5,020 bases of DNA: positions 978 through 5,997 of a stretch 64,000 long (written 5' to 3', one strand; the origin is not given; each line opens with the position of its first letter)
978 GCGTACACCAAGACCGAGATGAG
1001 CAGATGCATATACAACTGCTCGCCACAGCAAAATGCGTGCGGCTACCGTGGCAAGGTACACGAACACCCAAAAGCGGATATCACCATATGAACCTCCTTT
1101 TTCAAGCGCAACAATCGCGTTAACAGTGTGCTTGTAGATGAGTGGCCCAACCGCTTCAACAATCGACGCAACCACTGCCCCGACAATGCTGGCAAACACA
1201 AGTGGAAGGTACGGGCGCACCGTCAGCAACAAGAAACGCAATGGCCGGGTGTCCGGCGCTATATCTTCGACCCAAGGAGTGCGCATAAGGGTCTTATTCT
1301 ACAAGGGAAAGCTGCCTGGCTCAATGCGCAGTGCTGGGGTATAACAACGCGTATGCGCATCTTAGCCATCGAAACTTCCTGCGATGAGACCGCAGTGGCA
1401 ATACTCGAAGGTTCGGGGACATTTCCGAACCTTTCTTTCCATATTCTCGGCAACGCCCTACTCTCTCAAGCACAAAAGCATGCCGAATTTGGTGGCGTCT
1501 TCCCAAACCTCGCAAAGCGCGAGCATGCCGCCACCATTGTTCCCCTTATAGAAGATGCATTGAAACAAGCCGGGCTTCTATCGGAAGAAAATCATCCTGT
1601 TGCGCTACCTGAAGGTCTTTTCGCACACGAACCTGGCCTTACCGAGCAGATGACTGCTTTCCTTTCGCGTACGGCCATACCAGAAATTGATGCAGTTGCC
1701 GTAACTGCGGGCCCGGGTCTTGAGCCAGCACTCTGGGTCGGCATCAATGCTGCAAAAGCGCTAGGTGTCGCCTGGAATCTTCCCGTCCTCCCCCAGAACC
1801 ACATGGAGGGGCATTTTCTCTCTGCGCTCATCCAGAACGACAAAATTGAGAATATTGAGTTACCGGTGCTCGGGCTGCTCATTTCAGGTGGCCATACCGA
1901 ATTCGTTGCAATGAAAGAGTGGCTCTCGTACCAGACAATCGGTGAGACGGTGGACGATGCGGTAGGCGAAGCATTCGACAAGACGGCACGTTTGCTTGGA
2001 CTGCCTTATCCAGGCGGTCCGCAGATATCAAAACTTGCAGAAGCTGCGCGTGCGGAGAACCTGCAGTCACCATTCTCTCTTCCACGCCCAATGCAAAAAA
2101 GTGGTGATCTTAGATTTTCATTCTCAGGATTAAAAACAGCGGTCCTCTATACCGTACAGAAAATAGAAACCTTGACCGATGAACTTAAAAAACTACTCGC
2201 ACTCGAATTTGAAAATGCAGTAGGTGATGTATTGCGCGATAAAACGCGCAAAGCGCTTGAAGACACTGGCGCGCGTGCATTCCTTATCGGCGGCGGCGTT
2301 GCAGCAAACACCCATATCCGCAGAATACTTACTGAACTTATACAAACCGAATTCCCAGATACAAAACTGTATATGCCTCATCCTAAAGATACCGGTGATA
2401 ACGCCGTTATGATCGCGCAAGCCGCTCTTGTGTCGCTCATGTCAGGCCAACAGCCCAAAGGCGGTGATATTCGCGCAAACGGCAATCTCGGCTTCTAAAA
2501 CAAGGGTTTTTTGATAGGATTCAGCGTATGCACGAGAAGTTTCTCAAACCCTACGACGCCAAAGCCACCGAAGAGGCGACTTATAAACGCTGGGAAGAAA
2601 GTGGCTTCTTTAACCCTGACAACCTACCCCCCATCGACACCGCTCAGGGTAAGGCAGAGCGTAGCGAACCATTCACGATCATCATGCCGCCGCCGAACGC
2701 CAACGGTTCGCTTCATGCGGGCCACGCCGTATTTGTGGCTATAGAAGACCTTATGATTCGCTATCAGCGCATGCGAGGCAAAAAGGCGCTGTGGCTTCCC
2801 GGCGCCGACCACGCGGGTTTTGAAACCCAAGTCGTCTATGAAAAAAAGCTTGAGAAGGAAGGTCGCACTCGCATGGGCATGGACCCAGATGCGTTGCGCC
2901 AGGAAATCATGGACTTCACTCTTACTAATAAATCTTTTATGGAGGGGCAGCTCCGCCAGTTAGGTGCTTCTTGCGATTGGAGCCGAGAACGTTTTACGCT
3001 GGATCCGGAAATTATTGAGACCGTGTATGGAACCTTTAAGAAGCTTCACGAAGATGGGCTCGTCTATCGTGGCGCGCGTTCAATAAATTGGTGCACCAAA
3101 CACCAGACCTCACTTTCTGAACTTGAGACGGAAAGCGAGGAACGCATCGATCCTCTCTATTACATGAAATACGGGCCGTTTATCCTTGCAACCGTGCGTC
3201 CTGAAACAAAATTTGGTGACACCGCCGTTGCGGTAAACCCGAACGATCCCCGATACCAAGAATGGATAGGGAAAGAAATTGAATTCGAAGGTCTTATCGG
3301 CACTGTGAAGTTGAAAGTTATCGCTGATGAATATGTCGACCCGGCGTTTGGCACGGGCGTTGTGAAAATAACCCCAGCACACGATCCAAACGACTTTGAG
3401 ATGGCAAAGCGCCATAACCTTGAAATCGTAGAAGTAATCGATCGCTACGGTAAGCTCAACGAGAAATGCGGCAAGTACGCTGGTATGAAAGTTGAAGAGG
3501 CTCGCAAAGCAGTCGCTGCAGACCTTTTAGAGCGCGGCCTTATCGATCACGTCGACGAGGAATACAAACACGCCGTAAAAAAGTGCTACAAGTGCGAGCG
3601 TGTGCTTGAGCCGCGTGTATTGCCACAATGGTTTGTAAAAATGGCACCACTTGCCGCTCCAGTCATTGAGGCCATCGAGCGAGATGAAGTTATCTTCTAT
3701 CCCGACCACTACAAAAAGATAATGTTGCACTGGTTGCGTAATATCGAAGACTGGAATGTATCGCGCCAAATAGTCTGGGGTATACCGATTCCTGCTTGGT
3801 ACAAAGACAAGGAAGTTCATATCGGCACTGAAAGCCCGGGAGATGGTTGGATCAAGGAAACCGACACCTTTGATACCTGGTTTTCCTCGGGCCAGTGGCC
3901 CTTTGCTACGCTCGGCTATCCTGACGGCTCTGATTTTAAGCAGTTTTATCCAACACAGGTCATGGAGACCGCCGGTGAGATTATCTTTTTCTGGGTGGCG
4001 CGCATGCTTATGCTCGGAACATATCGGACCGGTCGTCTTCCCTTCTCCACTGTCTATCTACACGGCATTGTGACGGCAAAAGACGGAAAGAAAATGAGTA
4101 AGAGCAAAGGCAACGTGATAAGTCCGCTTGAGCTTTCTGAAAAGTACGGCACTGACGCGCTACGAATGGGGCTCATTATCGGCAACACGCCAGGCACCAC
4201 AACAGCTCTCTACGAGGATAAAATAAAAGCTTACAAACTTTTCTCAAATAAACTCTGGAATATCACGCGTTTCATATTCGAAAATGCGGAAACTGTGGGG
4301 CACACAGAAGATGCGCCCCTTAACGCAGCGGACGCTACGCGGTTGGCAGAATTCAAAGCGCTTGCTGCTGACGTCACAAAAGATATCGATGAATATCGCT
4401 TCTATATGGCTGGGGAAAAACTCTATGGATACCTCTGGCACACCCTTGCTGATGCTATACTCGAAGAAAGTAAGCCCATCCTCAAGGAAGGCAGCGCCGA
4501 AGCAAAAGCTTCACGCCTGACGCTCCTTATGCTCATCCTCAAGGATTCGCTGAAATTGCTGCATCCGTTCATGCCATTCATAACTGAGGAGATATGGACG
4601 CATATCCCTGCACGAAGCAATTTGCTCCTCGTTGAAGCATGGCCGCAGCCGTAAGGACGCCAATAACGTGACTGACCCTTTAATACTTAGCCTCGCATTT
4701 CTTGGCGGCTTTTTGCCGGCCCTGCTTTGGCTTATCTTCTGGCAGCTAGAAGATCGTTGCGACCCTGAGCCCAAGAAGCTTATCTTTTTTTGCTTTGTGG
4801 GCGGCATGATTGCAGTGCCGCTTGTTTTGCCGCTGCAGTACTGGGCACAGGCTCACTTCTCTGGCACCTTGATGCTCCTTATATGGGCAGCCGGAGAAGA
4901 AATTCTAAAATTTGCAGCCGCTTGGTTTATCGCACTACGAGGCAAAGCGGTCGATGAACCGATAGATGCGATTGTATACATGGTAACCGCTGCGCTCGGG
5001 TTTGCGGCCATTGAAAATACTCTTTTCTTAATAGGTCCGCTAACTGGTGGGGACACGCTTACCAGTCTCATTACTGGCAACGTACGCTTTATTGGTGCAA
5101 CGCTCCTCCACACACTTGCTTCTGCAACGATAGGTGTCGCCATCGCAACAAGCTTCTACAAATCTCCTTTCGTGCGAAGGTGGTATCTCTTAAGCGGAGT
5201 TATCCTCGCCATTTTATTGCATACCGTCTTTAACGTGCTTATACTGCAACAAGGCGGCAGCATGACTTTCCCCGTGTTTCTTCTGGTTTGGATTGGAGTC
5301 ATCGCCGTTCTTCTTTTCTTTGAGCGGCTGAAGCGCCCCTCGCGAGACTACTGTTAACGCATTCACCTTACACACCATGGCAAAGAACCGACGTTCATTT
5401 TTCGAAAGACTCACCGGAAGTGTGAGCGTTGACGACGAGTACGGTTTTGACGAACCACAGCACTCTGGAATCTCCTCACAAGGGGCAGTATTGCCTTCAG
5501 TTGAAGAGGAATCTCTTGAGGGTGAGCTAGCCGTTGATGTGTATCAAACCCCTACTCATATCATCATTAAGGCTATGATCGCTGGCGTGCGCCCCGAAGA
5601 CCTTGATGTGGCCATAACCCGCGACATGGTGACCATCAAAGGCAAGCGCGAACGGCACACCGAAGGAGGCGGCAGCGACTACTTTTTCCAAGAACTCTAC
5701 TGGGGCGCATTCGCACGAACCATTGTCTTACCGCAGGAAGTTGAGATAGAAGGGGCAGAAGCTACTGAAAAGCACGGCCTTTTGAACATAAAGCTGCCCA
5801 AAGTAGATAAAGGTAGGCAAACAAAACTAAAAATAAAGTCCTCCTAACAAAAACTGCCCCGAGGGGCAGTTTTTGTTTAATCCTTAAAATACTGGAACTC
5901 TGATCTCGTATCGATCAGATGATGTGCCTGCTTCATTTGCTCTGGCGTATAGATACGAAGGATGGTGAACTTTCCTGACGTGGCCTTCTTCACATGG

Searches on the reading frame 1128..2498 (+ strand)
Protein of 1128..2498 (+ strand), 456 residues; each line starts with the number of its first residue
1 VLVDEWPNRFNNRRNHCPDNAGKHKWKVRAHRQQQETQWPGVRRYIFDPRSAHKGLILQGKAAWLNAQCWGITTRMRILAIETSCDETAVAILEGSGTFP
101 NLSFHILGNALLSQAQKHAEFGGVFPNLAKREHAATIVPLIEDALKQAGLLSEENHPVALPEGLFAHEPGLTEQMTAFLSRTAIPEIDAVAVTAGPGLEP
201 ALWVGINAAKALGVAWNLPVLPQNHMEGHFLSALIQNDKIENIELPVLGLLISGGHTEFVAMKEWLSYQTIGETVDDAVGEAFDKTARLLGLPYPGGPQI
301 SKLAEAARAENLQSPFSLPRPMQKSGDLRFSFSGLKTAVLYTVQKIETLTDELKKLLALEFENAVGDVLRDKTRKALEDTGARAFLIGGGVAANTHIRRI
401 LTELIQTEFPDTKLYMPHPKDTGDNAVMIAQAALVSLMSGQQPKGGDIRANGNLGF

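Call 77: search_protein_families(library=pfam, proteins=[window:1128-2498:+], max_evalue=0.00001)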
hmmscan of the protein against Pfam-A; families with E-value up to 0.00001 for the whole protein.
window:1128-2498:+ (456 aa): 1 family
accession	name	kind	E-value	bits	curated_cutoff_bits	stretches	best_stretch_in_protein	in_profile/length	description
PF00814.31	TsaD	-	1e-74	252.1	24.8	2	182-430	46-263/264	tRNA N6-adenosine threonylcarbamoyltransferase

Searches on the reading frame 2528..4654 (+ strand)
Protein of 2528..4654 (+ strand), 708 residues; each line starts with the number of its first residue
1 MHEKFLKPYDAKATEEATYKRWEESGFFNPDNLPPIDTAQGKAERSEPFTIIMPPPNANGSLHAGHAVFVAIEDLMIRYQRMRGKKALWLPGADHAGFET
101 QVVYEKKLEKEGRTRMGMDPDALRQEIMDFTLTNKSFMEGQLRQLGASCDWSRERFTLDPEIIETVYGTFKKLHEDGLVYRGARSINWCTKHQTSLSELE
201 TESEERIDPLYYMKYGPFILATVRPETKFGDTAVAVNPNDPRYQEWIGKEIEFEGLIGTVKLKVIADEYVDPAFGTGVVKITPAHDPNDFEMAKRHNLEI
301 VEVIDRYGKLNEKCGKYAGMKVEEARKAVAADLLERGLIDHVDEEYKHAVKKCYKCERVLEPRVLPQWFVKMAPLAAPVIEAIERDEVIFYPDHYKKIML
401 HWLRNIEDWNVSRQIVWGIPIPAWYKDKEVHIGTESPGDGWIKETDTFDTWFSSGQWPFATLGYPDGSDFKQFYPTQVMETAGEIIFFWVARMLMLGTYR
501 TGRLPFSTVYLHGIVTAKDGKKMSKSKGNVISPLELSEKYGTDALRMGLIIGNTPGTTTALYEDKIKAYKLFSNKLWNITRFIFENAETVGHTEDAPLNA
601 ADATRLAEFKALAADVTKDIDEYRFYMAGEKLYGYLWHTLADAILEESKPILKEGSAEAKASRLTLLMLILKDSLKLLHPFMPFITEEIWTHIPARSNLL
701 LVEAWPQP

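Call 77: search_protein_families(library=pfam, proteins=[window:2528-4654:+], max_evalue=0.00001)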
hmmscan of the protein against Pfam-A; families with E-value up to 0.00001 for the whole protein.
window:2528-4654:+ (708 aa): 4 families
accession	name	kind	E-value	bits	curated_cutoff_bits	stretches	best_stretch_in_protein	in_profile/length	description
PF00133.28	tRNA-synt_1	-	6.9e-118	394.4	22.7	2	18-432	2-256/414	tRNA synthetases class I (I, L, M and V)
PF09334.17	tRNA-synt_1g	-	6.9e-23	81.5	20.1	2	352-557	168-361/391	tRNA synthetases class I (M)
PF08264.19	Anticodon_1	-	2.3e-22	79.9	25.1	1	606-707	5-106/148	Anticodon-binding domain of tRNA ligase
PF13603.12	tRNA-synt_1_2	-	2.8e-07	30.6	25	1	261-309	97-145/185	Leucyl-tRNA synthetase, editing domain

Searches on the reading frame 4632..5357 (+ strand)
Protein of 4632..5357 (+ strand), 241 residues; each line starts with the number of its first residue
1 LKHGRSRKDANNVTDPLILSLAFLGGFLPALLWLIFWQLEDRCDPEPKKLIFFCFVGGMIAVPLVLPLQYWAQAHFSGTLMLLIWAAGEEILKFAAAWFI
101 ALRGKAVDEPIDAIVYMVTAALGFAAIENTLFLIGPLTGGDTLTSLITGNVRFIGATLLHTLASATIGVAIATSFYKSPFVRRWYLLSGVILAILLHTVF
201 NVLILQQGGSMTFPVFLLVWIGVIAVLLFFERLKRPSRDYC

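Call 77: search_protein_families(library=pfam, proteins=[window:4632-5357:+], max_evalue=0.00001)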
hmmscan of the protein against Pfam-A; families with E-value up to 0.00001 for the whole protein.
window:4632-5357:+ (241 aa): 1 family
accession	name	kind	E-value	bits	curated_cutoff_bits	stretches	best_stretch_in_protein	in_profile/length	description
PF13367.11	PrsW-protease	-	1.1e-24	87.6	23.5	1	46-222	1-191/196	PrsW family intramembrane metalloprotease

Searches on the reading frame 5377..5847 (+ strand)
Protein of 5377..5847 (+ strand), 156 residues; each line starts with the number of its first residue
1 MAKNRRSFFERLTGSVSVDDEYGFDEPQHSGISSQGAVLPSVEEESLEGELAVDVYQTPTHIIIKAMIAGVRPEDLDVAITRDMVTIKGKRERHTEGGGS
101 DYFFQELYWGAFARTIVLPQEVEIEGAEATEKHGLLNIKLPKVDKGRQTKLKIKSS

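Call 77: search_protein_families(library=pfam, proteins=[window:5377-5847:+], max_evalue=0.00001)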
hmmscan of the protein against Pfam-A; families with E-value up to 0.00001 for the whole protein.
window:5377-5847:+ (156 aa): 1 family
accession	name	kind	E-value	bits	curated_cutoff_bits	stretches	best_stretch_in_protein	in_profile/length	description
PF00011.27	HSP20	-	3.2e-15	56.5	20.8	1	56-149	3-94/102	Hsp20/alpha crystallin family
